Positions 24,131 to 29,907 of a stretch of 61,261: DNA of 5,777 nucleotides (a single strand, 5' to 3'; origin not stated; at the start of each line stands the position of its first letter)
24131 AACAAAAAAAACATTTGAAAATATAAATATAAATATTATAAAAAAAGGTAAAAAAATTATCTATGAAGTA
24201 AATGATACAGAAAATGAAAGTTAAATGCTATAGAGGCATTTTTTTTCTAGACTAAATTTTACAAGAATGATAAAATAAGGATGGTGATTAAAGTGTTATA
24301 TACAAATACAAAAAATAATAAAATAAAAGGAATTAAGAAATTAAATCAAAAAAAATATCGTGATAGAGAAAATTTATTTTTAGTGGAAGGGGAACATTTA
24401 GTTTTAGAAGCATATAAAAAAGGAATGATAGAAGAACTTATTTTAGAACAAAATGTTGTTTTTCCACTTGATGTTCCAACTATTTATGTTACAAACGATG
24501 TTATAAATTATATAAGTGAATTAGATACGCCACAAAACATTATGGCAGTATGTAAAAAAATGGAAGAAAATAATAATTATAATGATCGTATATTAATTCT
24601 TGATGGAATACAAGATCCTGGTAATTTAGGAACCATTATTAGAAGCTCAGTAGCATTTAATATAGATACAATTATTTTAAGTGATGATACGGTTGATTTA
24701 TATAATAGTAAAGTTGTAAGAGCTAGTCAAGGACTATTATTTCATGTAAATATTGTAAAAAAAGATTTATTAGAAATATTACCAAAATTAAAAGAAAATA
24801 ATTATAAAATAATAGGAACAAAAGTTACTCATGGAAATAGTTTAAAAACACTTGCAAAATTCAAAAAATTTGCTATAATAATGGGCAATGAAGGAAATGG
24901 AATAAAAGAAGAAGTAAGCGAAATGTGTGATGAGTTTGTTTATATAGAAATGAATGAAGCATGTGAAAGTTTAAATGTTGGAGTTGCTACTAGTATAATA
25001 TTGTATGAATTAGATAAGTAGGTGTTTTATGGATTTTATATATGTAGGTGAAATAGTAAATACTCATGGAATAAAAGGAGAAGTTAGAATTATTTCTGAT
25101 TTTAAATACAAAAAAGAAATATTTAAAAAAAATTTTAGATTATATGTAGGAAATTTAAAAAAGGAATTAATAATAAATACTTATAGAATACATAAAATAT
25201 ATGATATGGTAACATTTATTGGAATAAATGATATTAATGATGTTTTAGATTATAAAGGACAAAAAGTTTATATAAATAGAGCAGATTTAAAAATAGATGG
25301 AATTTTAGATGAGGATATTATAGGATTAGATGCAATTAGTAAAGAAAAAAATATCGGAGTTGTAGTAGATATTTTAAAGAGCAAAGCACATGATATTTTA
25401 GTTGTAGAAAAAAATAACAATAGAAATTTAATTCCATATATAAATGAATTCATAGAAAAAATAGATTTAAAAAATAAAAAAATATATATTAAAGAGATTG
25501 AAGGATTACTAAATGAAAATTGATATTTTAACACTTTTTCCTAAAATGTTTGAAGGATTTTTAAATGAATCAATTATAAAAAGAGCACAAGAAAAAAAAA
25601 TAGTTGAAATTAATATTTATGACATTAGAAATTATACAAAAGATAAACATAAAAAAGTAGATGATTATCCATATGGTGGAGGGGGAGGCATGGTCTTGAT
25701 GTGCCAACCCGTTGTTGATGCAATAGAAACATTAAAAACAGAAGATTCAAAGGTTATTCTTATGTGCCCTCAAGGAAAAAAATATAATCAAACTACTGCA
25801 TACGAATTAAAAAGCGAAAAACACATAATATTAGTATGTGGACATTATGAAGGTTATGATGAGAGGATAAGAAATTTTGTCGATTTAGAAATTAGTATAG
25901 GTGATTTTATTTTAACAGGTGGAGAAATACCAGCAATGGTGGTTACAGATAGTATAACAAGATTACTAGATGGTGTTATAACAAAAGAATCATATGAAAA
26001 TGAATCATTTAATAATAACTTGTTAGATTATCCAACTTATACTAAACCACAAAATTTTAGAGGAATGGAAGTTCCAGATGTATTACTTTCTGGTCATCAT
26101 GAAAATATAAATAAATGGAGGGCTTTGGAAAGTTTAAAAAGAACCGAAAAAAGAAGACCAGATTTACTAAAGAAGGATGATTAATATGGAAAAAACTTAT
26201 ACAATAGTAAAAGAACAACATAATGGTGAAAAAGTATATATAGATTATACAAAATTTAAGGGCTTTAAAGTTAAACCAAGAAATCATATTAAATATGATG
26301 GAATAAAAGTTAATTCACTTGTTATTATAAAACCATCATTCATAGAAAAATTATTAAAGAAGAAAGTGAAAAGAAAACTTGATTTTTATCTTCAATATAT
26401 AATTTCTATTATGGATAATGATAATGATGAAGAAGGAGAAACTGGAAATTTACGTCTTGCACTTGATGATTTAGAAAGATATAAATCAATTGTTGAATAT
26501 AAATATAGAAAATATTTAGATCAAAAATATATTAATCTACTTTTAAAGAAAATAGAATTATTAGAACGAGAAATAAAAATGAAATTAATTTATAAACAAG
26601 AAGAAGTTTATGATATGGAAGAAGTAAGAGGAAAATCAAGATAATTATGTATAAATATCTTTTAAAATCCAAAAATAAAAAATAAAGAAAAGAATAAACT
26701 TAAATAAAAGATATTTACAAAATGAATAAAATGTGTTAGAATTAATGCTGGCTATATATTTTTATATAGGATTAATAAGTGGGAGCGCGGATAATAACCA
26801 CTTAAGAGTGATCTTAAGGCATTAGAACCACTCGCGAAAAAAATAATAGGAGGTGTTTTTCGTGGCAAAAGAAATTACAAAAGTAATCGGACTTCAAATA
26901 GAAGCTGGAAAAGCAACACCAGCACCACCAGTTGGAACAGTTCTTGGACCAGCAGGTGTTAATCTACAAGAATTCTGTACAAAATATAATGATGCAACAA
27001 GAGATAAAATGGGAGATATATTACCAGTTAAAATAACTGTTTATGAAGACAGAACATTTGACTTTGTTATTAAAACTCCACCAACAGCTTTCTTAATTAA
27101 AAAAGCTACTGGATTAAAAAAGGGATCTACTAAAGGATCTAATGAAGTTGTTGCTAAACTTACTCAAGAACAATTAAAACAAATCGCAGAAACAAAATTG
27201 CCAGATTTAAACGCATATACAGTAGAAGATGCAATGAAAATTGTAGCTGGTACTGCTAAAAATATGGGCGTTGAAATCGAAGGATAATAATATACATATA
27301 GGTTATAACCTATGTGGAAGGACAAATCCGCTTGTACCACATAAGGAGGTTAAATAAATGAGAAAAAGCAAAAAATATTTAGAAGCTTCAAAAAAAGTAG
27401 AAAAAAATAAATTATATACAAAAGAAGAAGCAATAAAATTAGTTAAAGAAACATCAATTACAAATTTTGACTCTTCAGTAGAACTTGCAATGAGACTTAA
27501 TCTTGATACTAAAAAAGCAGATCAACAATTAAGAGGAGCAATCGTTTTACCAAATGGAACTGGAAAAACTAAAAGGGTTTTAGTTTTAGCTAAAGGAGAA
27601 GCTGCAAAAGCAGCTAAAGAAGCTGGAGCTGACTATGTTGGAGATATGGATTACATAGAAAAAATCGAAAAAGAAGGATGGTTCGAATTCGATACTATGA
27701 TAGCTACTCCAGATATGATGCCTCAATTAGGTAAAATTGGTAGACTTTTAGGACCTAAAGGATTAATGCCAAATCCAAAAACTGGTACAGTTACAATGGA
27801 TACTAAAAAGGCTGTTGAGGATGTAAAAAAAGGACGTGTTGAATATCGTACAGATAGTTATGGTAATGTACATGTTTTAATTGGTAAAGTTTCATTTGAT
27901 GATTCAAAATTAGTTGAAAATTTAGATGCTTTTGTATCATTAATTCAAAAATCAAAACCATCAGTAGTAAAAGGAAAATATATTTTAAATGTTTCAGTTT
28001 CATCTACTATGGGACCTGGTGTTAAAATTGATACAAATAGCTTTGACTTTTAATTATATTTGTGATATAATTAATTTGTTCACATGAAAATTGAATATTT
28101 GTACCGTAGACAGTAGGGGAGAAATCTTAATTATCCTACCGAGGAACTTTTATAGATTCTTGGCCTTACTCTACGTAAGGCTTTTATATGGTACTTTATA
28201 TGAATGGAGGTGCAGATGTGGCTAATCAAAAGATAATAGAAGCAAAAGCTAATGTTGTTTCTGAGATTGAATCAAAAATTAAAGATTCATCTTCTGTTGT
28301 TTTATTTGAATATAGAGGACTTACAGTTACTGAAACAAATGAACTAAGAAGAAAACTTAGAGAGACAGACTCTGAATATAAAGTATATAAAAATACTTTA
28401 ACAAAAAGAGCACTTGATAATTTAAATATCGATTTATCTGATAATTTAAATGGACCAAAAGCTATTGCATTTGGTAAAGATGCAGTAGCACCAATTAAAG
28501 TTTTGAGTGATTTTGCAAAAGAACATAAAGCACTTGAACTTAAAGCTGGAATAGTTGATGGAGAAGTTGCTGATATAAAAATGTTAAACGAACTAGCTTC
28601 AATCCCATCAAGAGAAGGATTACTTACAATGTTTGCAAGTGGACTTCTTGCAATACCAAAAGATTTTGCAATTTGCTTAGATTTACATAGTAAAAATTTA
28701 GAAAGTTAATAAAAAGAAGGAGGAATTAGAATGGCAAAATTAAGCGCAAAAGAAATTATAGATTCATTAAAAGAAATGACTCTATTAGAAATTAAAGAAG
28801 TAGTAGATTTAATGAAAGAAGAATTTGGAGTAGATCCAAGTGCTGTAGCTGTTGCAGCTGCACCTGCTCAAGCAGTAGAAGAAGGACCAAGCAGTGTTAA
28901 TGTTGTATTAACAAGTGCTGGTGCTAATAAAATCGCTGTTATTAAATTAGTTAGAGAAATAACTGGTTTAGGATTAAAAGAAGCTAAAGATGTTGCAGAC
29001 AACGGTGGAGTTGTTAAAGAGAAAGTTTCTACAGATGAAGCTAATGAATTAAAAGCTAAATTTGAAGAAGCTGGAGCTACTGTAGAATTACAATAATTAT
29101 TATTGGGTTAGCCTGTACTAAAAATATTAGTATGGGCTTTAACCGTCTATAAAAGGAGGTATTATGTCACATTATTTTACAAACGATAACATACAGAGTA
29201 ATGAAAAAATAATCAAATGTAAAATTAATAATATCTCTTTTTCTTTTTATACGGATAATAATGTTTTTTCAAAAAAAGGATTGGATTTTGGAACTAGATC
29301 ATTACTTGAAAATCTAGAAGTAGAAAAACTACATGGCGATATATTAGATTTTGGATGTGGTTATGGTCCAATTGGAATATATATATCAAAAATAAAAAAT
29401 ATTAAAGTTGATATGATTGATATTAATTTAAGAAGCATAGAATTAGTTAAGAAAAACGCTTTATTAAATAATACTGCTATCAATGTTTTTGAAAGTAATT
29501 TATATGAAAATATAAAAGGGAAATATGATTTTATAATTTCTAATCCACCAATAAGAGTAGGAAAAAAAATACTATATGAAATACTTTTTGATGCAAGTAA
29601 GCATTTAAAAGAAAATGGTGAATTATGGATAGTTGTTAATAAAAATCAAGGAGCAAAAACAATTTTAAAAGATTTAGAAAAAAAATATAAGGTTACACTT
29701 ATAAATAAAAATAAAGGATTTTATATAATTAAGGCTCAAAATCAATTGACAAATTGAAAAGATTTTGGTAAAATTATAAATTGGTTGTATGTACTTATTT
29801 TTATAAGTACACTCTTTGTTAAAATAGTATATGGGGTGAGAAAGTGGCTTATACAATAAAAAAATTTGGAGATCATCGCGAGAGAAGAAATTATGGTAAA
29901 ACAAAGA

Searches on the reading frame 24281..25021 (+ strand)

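Call 5: search_protein_families(library=pfam, proteins=[window:24281-25021:+], max_evalue=0.01)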
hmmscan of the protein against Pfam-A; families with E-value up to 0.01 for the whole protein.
window:24281-25021:+ (246 aa): 3 families
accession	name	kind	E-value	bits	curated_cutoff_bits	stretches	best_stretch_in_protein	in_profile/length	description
PF00588.24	SpoU_methylase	-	5.8e-41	140.3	29.7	1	104-242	3-142/142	SpoU rRNA Methylase family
PF22435.1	MRM3-like_sub_bind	-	2.4e-18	66.8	27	1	12-89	1-84/84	MRM3-like substrate binding domain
PF08032.17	SpoU_sub_bind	-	3.7e-06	27.6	22.8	1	34-94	1-73/76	RNA 2'-O ribose methyltransferase substrate binding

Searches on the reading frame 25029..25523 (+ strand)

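Call 5: search_protein_families(library=pfam, proteins=[window:25029-25523:+], max_evalue=0.01)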
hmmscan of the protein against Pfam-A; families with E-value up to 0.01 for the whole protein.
window:25029-25523:+ (164 aa): 2 families
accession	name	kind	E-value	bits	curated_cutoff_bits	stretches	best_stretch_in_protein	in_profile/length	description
PF01782.24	RimM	-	2.9e-15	56.7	23.5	1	6-85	2-83/84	RimM N-terminal domain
PF24986.1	PRC_RimM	-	3.8e-13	49.3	27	1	95-158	2-67/69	RimM PRC barrel domain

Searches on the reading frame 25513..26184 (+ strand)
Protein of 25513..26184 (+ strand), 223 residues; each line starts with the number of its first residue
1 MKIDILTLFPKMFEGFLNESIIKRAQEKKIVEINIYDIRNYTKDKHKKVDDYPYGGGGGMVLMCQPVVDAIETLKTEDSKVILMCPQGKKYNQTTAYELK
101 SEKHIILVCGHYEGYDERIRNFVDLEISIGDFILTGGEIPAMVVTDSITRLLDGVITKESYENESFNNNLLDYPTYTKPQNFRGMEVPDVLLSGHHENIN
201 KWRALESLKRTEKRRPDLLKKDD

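Call 5: search_protein_families(library=pfam, proteins=[window:25513-26184:+], max_evalue=0.01)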
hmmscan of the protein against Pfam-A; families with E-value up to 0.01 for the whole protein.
window:25513-26184:+ (223 aa): 1 family
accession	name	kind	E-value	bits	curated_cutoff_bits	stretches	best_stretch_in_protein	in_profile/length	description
PF01746.26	tRNA_m1G_MT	-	9.5e-67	225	27.3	1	23-216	2-195/195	tRNA (Guanine-1)-methyltransferase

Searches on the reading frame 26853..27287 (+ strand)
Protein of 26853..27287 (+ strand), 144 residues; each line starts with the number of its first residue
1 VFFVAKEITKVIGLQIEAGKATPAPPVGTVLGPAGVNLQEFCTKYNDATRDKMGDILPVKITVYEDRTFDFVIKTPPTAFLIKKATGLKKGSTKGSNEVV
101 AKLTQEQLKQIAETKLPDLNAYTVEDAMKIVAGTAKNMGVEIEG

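Call 60: search_protein_families(library=pfam, proteins=[window:26853-27287:+], max_evalue=0.0001)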
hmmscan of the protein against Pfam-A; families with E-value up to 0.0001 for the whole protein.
window:26853-27287:+ (144 aa): 2 families
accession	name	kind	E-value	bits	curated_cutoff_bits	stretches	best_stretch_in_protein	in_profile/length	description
PF00298.24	Ribosomal_L11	-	3.8e-25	88.5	21.4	1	74-142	1-69/69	Ribosomal protein L11, RNA binding domain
PF03946.19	Ribosomal_L11_N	-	1.4e-24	86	32.9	1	13-69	2-58/58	Ribosomal protein L11, N-terminal domain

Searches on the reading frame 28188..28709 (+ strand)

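Call 86: search_protein_families(library=pfam, proteins=[window:28188-28709:+], max_evalue=0.00001)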
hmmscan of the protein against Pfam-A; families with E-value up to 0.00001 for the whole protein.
window:28188-28709:+ (173 aa): 1 family
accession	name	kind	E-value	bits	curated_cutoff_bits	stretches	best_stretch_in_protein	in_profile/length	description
PF00466.25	Ribosomal_L10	-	5.8e-29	100.6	22.8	1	17-111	3-100/100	Ribosomal protein L10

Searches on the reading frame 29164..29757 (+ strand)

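Call 86: search_protein_families(library=pfam, proteins=[window:29164-29757:+], max_evalue=0.00001)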
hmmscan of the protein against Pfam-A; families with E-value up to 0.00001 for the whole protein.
window:29164-29757:+ (197 aa): 5 families
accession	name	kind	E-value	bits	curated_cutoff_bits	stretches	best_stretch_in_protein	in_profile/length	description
PF05175.20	MTS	-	3.2e-46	157.5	23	1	27-190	3-170/170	Methyltransferase small domain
PF06325.19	PrmA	-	3.9e-09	36.8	22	1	48-192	152-294/296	Ribosomal protein L11 methyltransferase (PrmA)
PF13649.12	Methyltransf_25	-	7e-07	30.3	27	1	60-152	1-97/97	Methyltransferase domain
PF13489.12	Methyltransf_23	-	7.6e-06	26.2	27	0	47-127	13-88/164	Methyltransferase domain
PF03848.20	TehB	-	8.5e-06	25.8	20.4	0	51-127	26-102/193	Tellurite resistance protein TehB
